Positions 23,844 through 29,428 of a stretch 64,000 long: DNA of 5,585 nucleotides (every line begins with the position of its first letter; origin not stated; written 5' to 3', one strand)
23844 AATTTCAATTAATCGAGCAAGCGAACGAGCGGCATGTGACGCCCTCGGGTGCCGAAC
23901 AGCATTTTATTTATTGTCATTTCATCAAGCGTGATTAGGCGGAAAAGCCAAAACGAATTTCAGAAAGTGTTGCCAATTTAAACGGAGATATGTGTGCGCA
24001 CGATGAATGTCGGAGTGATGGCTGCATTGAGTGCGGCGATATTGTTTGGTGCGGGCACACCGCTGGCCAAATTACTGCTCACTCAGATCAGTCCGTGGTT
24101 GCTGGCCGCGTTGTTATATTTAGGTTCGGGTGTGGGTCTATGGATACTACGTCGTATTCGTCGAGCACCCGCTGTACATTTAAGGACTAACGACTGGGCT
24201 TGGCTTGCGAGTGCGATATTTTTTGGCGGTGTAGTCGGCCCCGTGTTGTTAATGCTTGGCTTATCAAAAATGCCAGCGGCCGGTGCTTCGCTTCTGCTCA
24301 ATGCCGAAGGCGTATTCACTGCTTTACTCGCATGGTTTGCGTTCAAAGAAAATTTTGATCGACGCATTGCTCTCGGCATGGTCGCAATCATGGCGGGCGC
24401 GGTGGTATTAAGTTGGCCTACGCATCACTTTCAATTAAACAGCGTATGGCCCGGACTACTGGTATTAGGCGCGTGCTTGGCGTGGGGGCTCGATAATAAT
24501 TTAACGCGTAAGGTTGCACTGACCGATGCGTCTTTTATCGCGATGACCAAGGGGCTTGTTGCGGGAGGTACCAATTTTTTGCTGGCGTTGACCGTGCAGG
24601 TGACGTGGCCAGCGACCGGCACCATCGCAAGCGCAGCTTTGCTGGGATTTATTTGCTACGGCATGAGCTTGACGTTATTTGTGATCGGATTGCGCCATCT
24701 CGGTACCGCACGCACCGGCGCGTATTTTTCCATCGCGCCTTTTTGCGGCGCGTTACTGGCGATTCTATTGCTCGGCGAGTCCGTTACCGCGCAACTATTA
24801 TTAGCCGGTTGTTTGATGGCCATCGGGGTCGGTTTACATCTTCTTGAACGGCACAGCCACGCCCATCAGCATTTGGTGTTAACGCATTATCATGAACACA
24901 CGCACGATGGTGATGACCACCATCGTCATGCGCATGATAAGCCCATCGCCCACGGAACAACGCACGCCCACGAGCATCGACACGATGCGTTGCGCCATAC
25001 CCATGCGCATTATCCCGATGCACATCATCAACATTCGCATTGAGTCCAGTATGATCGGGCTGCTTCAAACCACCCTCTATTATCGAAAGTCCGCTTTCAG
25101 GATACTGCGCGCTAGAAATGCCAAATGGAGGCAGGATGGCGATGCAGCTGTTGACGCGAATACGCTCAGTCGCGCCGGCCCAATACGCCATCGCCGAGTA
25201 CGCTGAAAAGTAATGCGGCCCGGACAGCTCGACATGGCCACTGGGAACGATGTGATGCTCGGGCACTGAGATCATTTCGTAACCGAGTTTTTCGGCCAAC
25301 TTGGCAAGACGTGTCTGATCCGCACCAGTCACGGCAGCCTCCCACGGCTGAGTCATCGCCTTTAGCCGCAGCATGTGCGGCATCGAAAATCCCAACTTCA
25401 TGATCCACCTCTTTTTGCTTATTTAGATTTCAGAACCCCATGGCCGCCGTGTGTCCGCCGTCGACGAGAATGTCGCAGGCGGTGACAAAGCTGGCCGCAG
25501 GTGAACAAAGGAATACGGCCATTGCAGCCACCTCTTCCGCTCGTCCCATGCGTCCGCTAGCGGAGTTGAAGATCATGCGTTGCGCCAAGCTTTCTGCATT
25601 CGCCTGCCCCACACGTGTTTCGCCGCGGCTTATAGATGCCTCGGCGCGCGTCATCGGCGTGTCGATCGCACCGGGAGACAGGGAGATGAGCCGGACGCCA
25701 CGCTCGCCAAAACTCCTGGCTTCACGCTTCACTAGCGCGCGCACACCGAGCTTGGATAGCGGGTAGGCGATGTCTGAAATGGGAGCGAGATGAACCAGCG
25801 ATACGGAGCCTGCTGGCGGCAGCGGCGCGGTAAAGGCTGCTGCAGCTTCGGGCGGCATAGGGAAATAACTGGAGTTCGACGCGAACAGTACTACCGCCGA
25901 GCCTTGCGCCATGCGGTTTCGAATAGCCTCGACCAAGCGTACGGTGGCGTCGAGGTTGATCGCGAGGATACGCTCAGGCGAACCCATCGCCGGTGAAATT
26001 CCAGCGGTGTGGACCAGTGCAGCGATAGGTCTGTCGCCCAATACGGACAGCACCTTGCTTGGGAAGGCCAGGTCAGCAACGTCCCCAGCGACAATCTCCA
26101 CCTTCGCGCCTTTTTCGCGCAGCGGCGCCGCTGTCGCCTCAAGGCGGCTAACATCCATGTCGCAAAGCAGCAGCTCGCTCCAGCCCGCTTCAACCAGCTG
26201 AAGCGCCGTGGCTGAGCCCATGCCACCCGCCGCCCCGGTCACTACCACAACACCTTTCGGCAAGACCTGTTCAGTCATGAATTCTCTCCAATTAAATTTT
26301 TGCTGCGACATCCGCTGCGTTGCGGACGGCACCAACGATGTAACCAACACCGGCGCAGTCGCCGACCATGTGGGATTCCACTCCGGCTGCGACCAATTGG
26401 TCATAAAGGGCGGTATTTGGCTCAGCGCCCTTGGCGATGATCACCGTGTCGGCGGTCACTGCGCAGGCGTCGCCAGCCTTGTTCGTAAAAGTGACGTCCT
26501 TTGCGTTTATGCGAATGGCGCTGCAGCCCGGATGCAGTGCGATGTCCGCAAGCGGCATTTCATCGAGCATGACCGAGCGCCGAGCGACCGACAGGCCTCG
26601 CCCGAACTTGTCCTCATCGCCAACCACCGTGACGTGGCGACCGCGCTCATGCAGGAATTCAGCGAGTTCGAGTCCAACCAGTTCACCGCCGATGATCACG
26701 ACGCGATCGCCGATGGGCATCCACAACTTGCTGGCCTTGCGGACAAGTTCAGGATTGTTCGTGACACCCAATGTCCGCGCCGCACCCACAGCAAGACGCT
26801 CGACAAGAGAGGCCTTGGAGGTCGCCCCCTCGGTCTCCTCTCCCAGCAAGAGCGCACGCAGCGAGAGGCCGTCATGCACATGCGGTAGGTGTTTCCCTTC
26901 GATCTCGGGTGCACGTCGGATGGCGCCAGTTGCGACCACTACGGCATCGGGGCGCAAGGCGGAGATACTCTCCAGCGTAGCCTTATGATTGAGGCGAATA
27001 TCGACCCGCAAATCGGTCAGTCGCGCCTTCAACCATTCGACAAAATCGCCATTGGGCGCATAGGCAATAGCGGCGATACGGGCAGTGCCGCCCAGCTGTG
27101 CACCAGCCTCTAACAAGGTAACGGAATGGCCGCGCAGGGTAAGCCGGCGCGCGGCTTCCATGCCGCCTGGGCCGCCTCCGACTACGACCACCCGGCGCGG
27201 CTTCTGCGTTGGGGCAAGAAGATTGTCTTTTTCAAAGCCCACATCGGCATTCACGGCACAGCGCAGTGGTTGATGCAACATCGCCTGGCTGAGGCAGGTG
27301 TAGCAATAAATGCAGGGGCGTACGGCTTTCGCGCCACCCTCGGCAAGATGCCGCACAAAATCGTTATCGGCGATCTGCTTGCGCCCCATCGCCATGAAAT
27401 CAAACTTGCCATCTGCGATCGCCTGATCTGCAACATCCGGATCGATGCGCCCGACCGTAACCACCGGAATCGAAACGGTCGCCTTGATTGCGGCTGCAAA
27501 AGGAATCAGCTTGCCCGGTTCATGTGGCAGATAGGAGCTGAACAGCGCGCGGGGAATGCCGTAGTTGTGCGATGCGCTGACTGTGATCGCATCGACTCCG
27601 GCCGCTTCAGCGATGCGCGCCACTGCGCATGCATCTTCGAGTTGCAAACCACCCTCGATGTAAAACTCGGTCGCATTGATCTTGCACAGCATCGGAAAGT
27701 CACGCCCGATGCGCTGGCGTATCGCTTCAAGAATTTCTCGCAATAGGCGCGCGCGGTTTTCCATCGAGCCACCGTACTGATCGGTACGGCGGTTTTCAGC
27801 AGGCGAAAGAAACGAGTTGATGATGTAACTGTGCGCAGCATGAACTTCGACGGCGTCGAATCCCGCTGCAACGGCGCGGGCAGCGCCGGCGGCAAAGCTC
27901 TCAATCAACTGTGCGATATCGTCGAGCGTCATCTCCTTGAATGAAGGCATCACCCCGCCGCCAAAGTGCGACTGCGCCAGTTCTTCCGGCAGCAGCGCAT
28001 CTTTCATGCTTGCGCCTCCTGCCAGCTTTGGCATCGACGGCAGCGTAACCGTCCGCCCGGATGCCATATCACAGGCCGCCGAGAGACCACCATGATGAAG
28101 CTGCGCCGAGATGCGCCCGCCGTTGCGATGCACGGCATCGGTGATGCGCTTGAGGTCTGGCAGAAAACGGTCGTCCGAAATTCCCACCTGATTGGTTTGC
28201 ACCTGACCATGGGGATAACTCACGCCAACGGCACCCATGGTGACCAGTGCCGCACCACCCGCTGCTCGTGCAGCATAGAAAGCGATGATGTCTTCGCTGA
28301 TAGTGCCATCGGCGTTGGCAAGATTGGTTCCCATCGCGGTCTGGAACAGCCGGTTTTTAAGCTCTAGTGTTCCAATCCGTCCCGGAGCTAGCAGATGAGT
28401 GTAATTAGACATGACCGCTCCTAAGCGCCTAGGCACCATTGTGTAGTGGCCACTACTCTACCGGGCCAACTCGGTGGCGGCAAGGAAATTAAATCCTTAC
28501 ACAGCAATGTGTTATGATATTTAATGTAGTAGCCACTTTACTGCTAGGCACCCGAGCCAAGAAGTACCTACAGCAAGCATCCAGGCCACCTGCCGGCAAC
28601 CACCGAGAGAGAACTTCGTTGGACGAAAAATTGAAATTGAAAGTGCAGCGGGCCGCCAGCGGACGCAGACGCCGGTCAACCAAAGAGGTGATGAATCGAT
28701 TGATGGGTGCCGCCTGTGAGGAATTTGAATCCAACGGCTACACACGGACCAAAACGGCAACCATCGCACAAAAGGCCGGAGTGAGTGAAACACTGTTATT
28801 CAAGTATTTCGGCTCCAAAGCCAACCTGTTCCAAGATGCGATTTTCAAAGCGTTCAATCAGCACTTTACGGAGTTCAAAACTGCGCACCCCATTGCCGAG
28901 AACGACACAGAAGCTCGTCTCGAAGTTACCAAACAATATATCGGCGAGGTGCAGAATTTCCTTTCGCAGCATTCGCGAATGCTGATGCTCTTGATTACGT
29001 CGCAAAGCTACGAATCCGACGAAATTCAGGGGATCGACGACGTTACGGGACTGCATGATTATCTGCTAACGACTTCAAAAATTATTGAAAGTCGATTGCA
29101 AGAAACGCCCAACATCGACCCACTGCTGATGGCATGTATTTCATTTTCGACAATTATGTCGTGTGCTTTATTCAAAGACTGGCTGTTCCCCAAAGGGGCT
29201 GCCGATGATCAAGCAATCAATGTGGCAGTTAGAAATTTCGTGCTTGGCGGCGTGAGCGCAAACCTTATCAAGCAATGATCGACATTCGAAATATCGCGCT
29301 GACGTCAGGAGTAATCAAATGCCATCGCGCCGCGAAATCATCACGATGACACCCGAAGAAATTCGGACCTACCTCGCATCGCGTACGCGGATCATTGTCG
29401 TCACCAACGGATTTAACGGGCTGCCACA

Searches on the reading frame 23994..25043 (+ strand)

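Call 42: search_protein_families(library=pfam, proteins=[window:23994-25043:+], max_evalue=0.0001)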
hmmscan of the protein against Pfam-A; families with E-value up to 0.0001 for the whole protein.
window:23994-25043:+ (349 aa): 1 family
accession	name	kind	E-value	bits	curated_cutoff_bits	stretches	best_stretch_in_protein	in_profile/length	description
PF00892.27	EamA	-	2.6e-27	96.2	28.2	2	6-140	2-134/135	EamA-like transporter family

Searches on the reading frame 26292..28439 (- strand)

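Call 42: search_protein_families(library=pfam, proteins=[window:26292-28439:-], max_evalue=0.0001)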
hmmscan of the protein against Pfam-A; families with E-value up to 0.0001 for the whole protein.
window:26292-28439:- (715 aa): 11 families
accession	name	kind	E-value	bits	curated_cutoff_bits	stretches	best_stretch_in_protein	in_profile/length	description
PF00724.26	Oxidored_FMN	-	1e-63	216.1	27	1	16-368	2-338/342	NADH:flavin oxidoreductase / NADH oxidase family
PF07992.20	Pyr_redox_2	-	6e-26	92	26.1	1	416-688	2-250/291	Pyridine nucleotide-disulphide oxidoreductase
PF00070.33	Pyr_redox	-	2.2e-16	60.6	22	1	579-649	1-71/82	Pyridine nucleotide-disulphide oxidoreductase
PF13450.12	NAD_binding_8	-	2.8e-11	44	21.9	1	419-454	1-36/68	NAD(P)-binding Rossmann-like domain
PF13738.12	Pyr_redox_3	-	2.7e-08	33.9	30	0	573-680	159-275/305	Pyridine nucleotide-disulphide oxidoreductase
PF03486.20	HI0933_like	-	2.8e-07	30.7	50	0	416-451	2-37/244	HI0933-like protein Rossmann domain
PF13241.12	NAD_binding_7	-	4.4e-06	27.6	22.1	0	577-623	7-55/104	Putative NAD(P)-binding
PF12831.13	FAD_oxidored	-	7.8e-06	25.9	27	1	417-457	2-42/416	FAD dependent oxidoreductase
PF01494.25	FAD_binding_3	-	1.4e-05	25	22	0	417-447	4-34/349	FAD binding domain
PF00890.30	FAD_binding_2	-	2.5e-05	24.1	20.4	0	417-456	2-41/414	FAD binding domain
PF01266.30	DAO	-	3.5e-05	23.9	27.9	0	416-453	1-39/353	FAD dependent oxidoreductase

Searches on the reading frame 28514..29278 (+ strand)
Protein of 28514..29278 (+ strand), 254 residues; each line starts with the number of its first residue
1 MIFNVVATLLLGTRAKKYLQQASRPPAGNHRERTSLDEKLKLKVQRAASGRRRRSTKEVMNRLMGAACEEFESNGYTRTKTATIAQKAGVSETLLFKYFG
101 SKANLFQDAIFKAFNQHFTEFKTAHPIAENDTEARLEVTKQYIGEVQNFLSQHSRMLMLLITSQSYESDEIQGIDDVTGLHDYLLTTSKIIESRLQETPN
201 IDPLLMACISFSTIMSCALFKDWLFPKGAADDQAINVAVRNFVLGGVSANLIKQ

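Call 42: search_protein_families(library=pfam, proteins=[window:28514-29278:+], max_evalue=0.0001)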
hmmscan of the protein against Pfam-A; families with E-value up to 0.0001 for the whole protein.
window:28514-29278:+ (254 aa): 1 family
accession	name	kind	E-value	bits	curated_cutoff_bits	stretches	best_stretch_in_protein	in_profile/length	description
PF00440.29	TetR_N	-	1.2e-12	47.9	24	1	64-108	2-46/47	Bacterial regulatory proteins, tetR family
